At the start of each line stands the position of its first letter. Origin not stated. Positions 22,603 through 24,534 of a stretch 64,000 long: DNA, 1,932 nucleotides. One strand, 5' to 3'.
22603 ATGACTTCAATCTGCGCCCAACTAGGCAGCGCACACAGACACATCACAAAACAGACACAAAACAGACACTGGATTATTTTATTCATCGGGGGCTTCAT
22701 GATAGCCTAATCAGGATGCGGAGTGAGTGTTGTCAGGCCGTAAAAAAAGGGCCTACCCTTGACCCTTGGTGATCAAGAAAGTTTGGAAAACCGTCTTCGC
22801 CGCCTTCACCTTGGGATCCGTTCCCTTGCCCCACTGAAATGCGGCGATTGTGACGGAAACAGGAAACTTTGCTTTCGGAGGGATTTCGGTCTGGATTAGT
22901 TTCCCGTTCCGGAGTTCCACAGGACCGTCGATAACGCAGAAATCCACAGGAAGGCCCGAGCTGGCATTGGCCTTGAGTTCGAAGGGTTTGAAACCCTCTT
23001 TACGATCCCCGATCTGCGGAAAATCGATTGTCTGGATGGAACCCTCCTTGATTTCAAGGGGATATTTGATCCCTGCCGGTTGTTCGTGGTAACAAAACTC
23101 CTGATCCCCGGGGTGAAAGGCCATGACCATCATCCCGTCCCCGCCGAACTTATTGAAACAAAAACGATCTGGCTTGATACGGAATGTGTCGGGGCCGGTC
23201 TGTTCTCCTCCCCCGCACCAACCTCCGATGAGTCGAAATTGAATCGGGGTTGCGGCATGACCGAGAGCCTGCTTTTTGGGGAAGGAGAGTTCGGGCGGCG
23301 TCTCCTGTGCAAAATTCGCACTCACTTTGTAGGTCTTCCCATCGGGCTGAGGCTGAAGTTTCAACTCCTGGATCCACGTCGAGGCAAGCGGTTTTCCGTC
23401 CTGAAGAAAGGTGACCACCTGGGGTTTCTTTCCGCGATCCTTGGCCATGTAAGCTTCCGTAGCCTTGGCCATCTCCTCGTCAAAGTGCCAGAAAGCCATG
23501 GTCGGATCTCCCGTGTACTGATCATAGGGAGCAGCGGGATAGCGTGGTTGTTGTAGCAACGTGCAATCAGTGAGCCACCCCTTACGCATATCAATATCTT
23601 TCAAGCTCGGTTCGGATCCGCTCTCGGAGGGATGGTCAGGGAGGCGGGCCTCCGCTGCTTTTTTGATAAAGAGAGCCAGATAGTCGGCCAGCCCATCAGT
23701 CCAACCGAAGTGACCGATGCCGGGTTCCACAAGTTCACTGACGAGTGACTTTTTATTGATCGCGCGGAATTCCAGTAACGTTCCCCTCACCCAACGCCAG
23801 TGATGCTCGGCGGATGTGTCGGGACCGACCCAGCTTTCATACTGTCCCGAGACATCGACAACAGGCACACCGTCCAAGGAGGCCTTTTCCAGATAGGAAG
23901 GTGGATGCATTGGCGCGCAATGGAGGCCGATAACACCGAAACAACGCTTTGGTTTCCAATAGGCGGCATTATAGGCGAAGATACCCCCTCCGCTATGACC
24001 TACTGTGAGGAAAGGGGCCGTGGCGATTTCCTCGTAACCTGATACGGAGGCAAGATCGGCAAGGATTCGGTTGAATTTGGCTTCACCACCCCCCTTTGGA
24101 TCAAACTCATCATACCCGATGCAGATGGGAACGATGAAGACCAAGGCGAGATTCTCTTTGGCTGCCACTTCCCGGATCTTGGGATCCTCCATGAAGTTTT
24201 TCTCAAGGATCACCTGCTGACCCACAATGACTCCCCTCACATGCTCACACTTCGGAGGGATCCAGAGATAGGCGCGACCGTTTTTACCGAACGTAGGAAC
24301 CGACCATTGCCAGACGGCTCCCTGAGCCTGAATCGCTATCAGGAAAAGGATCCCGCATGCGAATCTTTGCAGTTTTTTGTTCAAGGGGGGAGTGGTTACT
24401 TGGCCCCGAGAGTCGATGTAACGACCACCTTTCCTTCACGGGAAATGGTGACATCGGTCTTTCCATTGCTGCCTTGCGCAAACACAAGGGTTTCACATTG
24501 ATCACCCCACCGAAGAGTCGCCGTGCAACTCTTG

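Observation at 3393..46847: Five diverged paralogues of one heparinase II/III-like family share private motifs and have accreted different N-terminal modules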

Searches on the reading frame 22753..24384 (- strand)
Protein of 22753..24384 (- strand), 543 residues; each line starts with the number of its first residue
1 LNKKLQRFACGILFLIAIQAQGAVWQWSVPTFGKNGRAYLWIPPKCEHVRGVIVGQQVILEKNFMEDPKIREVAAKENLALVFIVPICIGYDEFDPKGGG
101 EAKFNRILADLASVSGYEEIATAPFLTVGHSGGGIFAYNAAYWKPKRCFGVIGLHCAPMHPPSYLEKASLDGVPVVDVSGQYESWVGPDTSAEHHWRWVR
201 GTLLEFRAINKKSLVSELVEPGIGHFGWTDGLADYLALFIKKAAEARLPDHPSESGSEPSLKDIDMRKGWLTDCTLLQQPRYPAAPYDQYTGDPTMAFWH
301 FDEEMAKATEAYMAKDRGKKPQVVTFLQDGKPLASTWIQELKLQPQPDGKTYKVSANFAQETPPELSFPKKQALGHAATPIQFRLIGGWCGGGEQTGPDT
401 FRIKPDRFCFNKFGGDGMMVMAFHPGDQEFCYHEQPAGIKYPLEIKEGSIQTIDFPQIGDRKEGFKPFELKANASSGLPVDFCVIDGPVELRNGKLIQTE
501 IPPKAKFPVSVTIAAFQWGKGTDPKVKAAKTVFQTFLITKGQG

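Call 5: search_protein_families(library=pfam, proteins=[window:22753-24384:-], max_evalue=0.001)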
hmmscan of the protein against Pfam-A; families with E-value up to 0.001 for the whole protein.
window:22753-24384:- (543 aa): 0 families

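Call 9: search_protein_families(library=ncbifam, proteins=[window:22753-24384:-], max_evalue=0.01)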
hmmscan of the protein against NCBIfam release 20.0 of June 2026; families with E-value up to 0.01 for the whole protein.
window:22753-24384:- (543 aa): 0 families

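Call 36: search_protein_families(library=pfam, proteins=[window:22753-24384:-], max_evalue=0.1)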
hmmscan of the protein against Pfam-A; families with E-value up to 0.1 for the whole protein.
window:22753-24384:- (543 aa): 1 family
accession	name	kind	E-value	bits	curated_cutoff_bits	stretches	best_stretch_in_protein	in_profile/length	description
PF12146.15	Hydrolase_4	-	0.08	12.7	27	0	99-160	50-111/239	Serine aminopeptidase, S33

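Call 42: search_solved_structures(query=window:22753-24384:-, max_evalue=10)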
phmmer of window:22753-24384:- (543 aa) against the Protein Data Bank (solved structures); distinct sequences matched with E-value up to 10: 3.
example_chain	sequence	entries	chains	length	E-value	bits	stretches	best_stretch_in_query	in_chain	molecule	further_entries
7q40_A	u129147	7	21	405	0.015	16.9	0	3-58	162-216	E3 ubiquitin-protein ligase HERC2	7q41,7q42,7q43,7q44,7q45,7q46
5uro_A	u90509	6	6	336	0.038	15.5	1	79-173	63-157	Predicted protein | Epoxide hydrolase | Epoxide hydrolase TrEH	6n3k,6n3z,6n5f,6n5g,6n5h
3rs1_A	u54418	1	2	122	1.5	10.3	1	179-202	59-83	C-type lectin domain family 2 member I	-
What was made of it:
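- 22753..24384 (-): Unknown 543-aa gene between C and B. It is a conserved companion of family members, especially the C type. No Pfam or PDB match (calls 5, 36, 42).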
